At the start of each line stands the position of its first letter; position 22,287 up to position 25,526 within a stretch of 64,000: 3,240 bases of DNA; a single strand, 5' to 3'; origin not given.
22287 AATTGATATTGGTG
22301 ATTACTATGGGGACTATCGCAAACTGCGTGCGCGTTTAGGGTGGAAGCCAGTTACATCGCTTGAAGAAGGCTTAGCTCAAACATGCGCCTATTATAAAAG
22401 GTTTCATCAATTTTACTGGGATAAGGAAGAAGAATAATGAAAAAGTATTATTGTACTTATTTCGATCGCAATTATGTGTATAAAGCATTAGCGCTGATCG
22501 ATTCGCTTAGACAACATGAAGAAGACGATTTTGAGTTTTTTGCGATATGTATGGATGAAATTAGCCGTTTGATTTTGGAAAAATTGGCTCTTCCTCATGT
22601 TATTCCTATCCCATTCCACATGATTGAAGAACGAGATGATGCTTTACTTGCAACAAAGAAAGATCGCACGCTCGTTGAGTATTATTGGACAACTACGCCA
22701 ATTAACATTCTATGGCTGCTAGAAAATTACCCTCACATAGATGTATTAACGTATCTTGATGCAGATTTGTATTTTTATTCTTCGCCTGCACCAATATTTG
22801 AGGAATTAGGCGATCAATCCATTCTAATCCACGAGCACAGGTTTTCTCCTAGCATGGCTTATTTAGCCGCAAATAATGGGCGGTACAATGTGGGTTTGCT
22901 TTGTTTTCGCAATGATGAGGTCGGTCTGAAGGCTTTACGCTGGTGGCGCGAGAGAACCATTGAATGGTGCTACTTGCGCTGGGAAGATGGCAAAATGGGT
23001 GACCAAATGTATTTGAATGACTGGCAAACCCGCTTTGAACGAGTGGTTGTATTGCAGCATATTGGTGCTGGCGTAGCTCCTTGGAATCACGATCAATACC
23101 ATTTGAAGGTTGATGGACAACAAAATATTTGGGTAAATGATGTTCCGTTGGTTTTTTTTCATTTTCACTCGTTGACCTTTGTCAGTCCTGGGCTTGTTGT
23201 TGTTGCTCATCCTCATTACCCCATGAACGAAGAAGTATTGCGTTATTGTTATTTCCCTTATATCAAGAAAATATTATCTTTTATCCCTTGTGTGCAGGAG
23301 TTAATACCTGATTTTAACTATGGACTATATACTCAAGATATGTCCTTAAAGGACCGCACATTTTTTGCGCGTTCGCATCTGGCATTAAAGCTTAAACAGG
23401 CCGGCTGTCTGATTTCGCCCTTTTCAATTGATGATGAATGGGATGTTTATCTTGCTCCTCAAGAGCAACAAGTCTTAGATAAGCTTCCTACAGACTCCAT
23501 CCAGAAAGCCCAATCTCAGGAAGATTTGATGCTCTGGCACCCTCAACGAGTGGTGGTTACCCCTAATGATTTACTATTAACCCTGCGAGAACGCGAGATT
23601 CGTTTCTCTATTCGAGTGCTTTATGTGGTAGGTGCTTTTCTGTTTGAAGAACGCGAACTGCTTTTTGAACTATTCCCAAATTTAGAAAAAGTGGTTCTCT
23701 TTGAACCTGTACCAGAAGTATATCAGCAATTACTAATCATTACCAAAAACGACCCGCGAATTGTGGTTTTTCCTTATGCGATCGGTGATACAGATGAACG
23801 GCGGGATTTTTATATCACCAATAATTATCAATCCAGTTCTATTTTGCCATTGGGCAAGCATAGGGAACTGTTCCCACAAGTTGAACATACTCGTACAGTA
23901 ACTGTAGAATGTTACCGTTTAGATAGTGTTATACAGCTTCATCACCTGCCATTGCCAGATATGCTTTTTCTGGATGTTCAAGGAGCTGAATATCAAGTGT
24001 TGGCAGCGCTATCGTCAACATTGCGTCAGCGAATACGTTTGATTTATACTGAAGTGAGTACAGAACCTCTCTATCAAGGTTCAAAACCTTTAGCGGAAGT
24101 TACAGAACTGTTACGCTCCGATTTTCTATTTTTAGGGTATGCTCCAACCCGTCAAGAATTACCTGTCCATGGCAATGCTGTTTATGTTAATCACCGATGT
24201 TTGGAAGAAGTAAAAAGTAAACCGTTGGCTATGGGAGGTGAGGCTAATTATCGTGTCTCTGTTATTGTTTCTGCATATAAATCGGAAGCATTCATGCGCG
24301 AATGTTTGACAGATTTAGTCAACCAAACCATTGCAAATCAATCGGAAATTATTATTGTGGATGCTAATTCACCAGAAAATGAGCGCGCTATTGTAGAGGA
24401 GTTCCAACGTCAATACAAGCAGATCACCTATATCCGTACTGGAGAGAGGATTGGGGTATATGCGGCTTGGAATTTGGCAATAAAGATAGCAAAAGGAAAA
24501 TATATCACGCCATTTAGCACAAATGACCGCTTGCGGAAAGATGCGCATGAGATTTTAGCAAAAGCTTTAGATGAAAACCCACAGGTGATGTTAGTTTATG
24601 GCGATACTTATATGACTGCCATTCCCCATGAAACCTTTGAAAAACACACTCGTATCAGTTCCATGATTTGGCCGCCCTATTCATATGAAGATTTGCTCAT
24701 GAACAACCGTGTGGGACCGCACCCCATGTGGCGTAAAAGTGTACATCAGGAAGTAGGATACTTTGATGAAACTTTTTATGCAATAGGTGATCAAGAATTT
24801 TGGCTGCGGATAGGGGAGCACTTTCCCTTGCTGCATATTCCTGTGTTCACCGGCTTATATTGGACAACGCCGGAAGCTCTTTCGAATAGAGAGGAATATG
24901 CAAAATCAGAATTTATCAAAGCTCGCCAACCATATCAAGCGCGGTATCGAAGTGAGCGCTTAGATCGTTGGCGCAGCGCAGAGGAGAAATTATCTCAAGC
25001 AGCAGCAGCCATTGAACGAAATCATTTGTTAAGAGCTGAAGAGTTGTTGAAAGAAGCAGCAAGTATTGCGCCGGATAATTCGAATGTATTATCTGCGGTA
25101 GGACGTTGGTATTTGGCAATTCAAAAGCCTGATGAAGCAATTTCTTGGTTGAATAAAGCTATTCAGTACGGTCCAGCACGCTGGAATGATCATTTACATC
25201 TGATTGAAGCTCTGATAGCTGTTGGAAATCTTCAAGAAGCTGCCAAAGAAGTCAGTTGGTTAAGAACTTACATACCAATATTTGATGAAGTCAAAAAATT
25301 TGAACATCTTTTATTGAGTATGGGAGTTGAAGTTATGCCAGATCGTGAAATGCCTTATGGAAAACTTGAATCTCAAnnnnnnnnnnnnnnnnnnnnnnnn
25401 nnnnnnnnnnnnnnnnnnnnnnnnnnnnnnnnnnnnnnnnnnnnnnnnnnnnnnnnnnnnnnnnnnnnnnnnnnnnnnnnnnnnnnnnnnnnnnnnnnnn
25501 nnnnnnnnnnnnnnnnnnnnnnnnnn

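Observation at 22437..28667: A 2076-aa single-polypeptide glycan assembly line with three GT2-TPR modules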

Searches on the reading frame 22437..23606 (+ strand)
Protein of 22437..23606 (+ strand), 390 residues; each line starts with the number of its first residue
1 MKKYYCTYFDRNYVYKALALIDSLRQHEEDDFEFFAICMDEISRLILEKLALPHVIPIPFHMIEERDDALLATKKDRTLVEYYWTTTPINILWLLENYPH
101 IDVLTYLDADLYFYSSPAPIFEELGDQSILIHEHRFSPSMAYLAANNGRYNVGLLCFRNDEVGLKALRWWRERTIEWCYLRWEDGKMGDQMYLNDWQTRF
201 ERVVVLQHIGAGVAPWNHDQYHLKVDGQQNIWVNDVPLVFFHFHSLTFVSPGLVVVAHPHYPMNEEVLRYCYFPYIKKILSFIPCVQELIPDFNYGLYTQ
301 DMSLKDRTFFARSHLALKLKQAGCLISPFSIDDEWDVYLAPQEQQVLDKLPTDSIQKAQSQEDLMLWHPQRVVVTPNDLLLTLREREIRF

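Call 26: search_solved_structures(query=window:22437-23606:+, max_evalue=1)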
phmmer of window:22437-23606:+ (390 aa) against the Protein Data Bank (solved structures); distinct sequences matched with E-value up to 1: 0.

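Call 39: find_homologous_proteins(query=window:22437-23471:+, max_evalue=0.00001)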
Query window:22437-23471:+ (345 aa): 2024 proteins with E <= 0.00001 among 4344 candidates; the best 120 are listed.
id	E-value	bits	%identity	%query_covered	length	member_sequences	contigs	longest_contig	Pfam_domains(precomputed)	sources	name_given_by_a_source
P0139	1.0e-132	461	58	99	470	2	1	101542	PF14559.13,PF13431.13,PF13414.13,PF13371.13,PF00515.35,PF13424.13,PF13432.13,PF13428.13,PF13181.13,PF07719.24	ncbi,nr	ncbi:MAG: tetratricopeptide repeat protein [Syntrophobacteraceae bacterium]|nr:tetratricopeptide rep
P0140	1.1e-131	457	57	99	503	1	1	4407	PF14559.13,PF13431.13,PF01501.27,PF13414.13,PF00515.35,PF13424.13,PF13432.13,PF13428.13,PF13181.13,PF07719.24,PF13174.13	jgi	jgi:hypothetical protein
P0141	5.5e-130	452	57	99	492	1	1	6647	PF01501.27,PF13414.13,PF17874.8,PF00515.35,PF13424.13,PF13176.13,PF13428.13,PF13181.13,PF07719.24,PF13174.13,PF13374.13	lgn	-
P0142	1.3e-128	447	55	99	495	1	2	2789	PF13431.13,PF13414.13,PF13176.13,PF13428.13,PF14559.13,PF13371.13,PF00515.35,PF13424.13,PF13432.13,PF13181.13,PF07719.24,PF13174.13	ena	-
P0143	7.7e-128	445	53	99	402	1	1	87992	-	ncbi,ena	-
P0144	2.2e-124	433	55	99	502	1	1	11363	PF14559.13,PF13428.13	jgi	-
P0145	3.8e-124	432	55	99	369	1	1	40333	-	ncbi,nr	ncbi:MAG: glycosyl transferase [Nitrospirae bacterium]|nr:glycosyl transferase [Nitrospirota bacteri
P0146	1.4e-123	431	54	99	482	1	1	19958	PF13414.13,PF00515.35,PF07719.24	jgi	jgi:tetratricopeptide (TPR) repeat protein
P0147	2.1e-123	430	55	99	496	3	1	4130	PF23914.2,PF01501.27,PF13414.13,PF13176.13,PF12569.15,PF13428.13,PF14559.13,PF13371.13,PF00515.35,PF13424.13,PF13432.13,PF13181.13,PF07719.24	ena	-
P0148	4.0e-123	429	54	99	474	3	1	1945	PF14559.13,PF13414.13,PF00515.35,PF13424.13,PF13428.13,PF13181.13,PF07719.24,PF13374.13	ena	-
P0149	5.7e-123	429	53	99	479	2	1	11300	PF14559.13,PF13431.13,PF13414.13,PF00515.35,PF13432.13,PF13428.13,PF13181.13,PF07719.24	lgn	-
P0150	7.9e-123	428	57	93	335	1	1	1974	-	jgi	jgi:hypothetical protein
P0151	1.3e-121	424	52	99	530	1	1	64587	PF13431.13,PF23914.2,PF13414.13,PF13176.13,PF13428.13,PF14559.13,PF13371.13,PF00515.35,PF13424.13,PF13432.13,PF13181.13,PF07719.24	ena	-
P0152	4.6e-121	422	54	99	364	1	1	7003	-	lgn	-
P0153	8.4e-121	421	54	99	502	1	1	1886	PF14559.13,PF01501.27,PF25058.2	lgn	-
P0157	8.8e-120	418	53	99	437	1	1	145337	PF01501.27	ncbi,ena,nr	ncbi:MAG: family 2 glycosyl [Geobacteraceae bacterium]|nr:MAG: family 2 glycosyl [Geobacteraceae bac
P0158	2.9e-119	416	52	99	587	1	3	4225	PF01501.27,PF05050.20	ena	-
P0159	2.6e-118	413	55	99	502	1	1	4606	PF14559.13,PF01501.27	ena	-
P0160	1.1e-117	411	51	100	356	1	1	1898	PF01501.27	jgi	jgi:hypothetical protein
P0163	9.6e-117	408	53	98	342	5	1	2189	PF01501.27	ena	-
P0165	1.2e-116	408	53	100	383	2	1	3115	PF01501.27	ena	-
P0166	1.5e-116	408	53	98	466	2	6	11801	PF01501.27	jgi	-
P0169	1.6e-116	407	54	100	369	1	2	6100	PF01501.27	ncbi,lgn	-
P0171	1.0e-115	405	52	99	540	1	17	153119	PF25063.1,PF13431.13,PF23914.2,PF01501.27,PF13414.13,PF13428.13,PF14559.13,PF00515.35,PF12895.14,PF13424.13,PF13432.13,PF13181.13,PF07719.24,PF13174.13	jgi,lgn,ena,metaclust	metaclust:\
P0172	8.5e-115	402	51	97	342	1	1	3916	PF01501.27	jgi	-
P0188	2.6e-111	390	52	93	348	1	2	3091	PF01501.27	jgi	jgi:hypothetical protein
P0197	3.5e-110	387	49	100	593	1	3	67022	PF01501.27,PF05050.20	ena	-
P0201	7.4e-110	385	54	90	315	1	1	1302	PF01501.27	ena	-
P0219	5.7e-107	376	49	99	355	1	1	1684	PF01501.27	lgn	-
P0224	2.2e-105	371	47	99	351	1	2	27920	PF01501.27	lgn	-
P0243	1.0e-100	355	46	99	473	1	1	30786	PF14559.13,PF13431.13,PF23914.2,PF01501.27,PF13432.13,PF13428.13,PF13181.13,PF07719.24,PF13174.13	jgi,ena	-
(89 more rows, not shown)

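Call 49: predict_structure(alignment_id=A3)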
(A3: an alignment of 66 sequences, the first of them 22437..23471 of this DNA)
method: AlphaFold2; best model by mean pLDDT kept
length: 345 residues; sequences in the alignment: 66
mean_pLDDT: 95.6   pTM: 0.93
mean pLDDT of the five models: 95.6, 95.2, 94.8, 94.1, 93.5
residues with pLDDT >= 90: 310; 70-90: 34; 50-70: 1; < 50: 0
segments of 3 or more residues with pLDDT < 50: none
pLDDT, mean of each block of 10 residues (from residue 1): 97 98 98 98 98 98 97 97 98 98 98 98 98 96 92 98 98 96 88 96 98 97 97 98 95 92 95 98 97 89 89 94 86 95 82
secondary structure, 60 per line:
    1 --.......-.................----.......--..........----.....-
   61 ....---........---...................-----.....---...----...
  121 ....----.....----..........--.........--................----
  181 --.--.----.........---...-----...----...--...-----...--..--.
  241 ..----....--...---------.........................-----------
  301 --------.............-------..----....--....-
elements in order: E3-9 H11-27 E32-38 H41-50 E55-59 H61-64 H68-75 H79-97 E103-107 E111-113 H118-124 E129-133 H138-147 E150-158 H161-176 H191-199 E203-205 E211-213 E223-225 E231-233 E240-242 E247-250 E253-255 H265-289 E309-312 H313-321 E335-338 H341-344

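Call 51: fold_search(model_id=the predicted structure, library=pdb)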
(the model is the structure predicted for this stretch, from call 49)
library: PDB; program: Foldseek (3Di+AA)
matches with E <= 10: 1561; with E <= 0.001: 299
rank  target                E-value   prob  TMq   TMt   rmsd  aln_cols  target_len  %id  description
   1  7ui6_A                4.4e-10  1.00  0.53  0.32   8.1       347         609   14  CryoEM structure of LARGE1 from C1 reconstruction (released 2023-03-08)
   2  7ui7_A                7.7e-10  1.00  0.51  0.31   7.2       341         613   16  CryoEM structure of LARGE1 from C2 reconstruction (released 2023-03-08)
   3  1zcu                  1.1e-09  1.00  0.40  0.50   7.9       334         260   12  apo form of the 162S mutant of glycogenin (released 2005-04-26)
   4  4wlm_B                1.4e-09  1.00  0.46  0.54   7.1       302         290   14  Crystal structure of mouse Xyloside xylosyltransferase 1 complexed with manganese (released 2015-09-30)
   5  7zvj_A                2.1e-09  1.00  0.50  0.32  11.5       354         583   16  Homodimeric structure of LARGE1 (released 2022-11-30)
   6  6u4b                  2.6e-09  1.00  0.43  0.28   5.3       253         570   16  WbbM bifunctional glycosytransferase apo structure (released 2020-01-22)
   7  9e1t_A                3.6e-09  1.00  0.46  0.28   4.5       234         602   14  CryoEM structure of LARGE1 bound to UDP-GlcA (released 2025-02-12)
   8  7zvj_B                4.6e-09  1.00  0.45  0.28   4.1       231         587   20  Homodimeric structure of LARGE1 (released 2022-11-30)
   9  1ll0_A                4.9e-09  1.00  0.48  0.60   6.1       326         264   14  Crystal Structure of Rabbit Muscle Glycogenin (released 2002-05-15)
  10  1ll0_E                5.5e-09  1.00  0.45  0.57   7.1       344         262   14  Crystal Structure of Rabbit Muscle Glycogenin (released 2002-05-15)
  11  1zcv                  6.2e-09  1.00  0.49  0.62   5.6       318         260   16  apo form of a mutant of glycogenin in which Asp159 is replaced by Asn (released 2005-04-26)
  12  1ll0_C                6.6e-09  1.00  0.43  0.54   8.2       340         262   14  Crystal Structure of Rabbit Muscle Glycogenin (released 2002-05-15)
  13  3v90                  7.5e-09  1.00  0.49  0.63   5.4       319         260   14  Structure of T82M glycogenin mutant truncated at residue 270 (released 2012-01-25)
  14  1ll0_I                7.5e-09  1.00  0.44  0.55   8.5       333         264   15  Crystal Structure of Rabbit Muscle Glycogenin (released 2002-05-15)
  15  1ll0_D                8.5e-09  1.00  0.45  0.57   7.6       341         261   14  Crystal Structure of Rabbit Muscle Glycogenin (released 2002-05-15)
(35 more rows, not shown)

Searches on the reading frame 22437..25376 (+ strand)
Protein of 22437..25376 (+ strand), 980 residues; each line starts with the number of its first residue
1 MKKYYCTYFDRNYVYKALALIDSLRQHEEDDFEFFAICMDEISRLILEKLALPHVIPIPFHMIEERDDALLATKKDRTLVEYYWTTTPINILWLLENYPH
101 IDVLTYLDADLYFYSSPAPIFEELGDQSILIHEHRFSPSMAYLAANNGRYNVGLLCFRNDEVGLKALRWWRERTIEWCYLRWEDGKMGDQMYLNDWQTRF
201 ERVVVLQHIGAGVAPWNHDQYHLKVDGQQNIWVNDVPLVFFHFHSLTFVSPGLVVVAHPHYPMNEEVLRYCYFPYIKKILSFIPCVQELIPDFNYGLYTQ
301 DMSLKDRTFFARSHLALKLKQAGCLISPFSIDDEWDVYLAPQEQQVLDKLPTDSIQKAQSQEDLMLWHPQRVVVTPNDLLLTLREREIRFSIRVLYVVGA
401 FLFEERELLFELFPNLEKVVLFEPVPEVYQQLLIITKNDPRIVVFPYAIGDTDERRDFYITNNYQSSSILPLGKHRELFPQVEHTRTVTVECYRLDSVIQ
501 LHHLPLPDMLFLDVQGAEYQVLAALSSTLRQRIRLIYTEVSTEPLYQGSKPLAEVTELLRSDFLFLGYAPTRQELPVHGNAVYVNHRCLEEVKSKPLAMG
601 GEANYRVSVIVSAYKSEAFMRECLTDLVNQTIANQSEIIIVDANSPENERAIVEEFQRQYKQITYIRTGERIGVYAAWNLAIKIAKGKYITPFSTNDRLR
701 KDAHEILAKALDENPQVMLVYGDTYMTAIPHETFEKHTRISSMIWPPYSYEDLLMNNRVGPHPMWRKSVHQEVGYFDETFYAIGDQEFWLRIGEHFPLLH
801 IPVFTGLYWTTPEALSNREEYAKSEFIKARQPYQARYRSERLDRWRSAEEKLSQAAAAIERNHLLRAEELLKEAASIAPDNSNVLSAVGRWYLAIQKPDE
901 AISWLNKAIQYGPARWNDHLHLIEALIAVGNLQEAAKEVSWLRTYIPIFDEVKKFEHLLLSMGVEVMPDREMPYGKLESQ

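Call 32: find_related_loci(query=A1, collection=genome_contigs, flank=10000)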
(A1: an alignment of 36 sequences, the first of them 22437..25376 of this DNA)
Query A1 (980 aa) in genome_contigs; peptide patterns used: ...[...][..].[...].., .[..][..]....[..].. (x = any residue, [..] = any of these).
599 stretches matched a pattern (row limit reached: there are more); 582 encode a relative of the query (tblastn E <= 1e-3); the best 80 are kept; 80 distinct loci.
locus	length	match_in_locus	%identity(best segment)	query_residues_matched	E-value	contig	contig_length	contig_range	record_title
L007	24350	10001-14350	49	1-885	0e+0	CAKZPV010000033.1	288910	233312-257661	MAG TPA_asm: uncultured Nitrospirae bacterium isolate ERR2094167_bin.119_CONCOCT_v1.1_MAG genome assembly, contig: ERZ65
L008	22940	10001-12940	51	3-841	0e+0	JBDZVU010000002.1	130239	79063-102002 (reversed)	MAG: Nitrospiraceae bacterium isolate PE_soil10 NODE_10_length_130239, whole genome shotgun sequence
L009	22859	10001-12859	51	1-833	0e+0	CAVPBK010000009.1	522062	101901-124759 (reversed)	MAG: Nitrospirota bacterium isolate MFD00031.bin.1.108 genome assembly, contig: contig_579, whole genome shotgun sequenc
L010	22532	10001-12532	49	1-833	0e+0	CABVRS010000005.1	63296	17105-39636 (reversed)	MAG: uncultured Nitrospira sp. isolate Nitrospira sp. RBC083 genome assembly, contig: MAG083_5, whole genome shotgun seq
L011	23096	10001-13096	51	1-833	0e+0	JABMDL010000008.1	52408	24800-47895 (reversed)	MAG: Nitrospira sp. isolate YR-XLJ-2 YR_XLJ_2_scaffold_15, whole genome shotgun sequence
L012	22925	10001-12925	48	1-834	0e+0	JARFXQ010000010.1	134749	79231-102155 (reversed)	MAG: Nitrospira sp. isolate WA-bin32 opera_contig_269, whole genome shotgun sequence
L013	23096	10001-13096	50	1-833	0e+0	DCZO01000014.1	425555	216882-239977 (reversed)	MAG TPA_asm: Nitrospira sp. UBA2082 UBA2082_contig_110, whole genome shotgun sequence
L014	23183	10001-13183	52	1-837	0e+0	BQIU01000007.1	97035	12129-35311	MAG: Nitrospirales bacterium NPIRA01 DNA, sequence007, whole genome shotgun sequence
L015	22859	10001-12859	51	1-833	0e+0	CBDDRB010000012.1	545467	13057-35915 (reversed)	uncultured bacterium isolate s7_161 genome assembly, contig: s7_161.fak141_972544, whole genome shotgun sequence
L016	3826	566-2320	49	1-593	0e+0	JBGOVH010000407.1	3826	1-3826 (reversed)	MAG: Terriglobia bacterium isolate OBJ_0618_7090110_12 k141_1846706_length_3826_cov_12.0000, whole genome shotgun sequen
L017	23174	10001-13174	49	1-833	0e+0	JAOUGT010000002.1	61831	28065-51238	MAG: Nitrospira sp. isolate 4_1_May_SF_Bin36 4_1_May_SF_Bin36_scaffold_144_c1, whole genome shotgun sequence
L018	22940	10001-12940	47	1-833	4e-179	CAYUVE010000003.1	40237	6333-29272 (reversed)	MAG TPA_asm: uncultured Thiotrichales bacterium isolate SRP135972_co2_294 genome assembly, contig: NODE_403_length_40237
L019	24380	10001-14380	47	1-849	7e-163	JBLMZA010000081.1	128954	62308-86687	MAG: Acidobacteriota bacterium isolate MAG215 PRJNA951521_bin70_renamed_80, whole genome shotgun sequence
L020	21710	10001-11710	43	2-585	3e-152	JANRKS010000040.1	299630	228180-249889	MAG: Deltaproteobacteria bacterium isolate bins.381 k141_1373270, whole genome shotgun sequence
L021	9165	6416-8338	39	1-664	8e-146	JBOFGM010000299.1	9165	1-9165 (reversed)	MAG: Iodobacter sp. isolate WFFMC_MAG_072 k139_31664_flag=1_multi=4.0000_len=9165, whole genome shotgun sequence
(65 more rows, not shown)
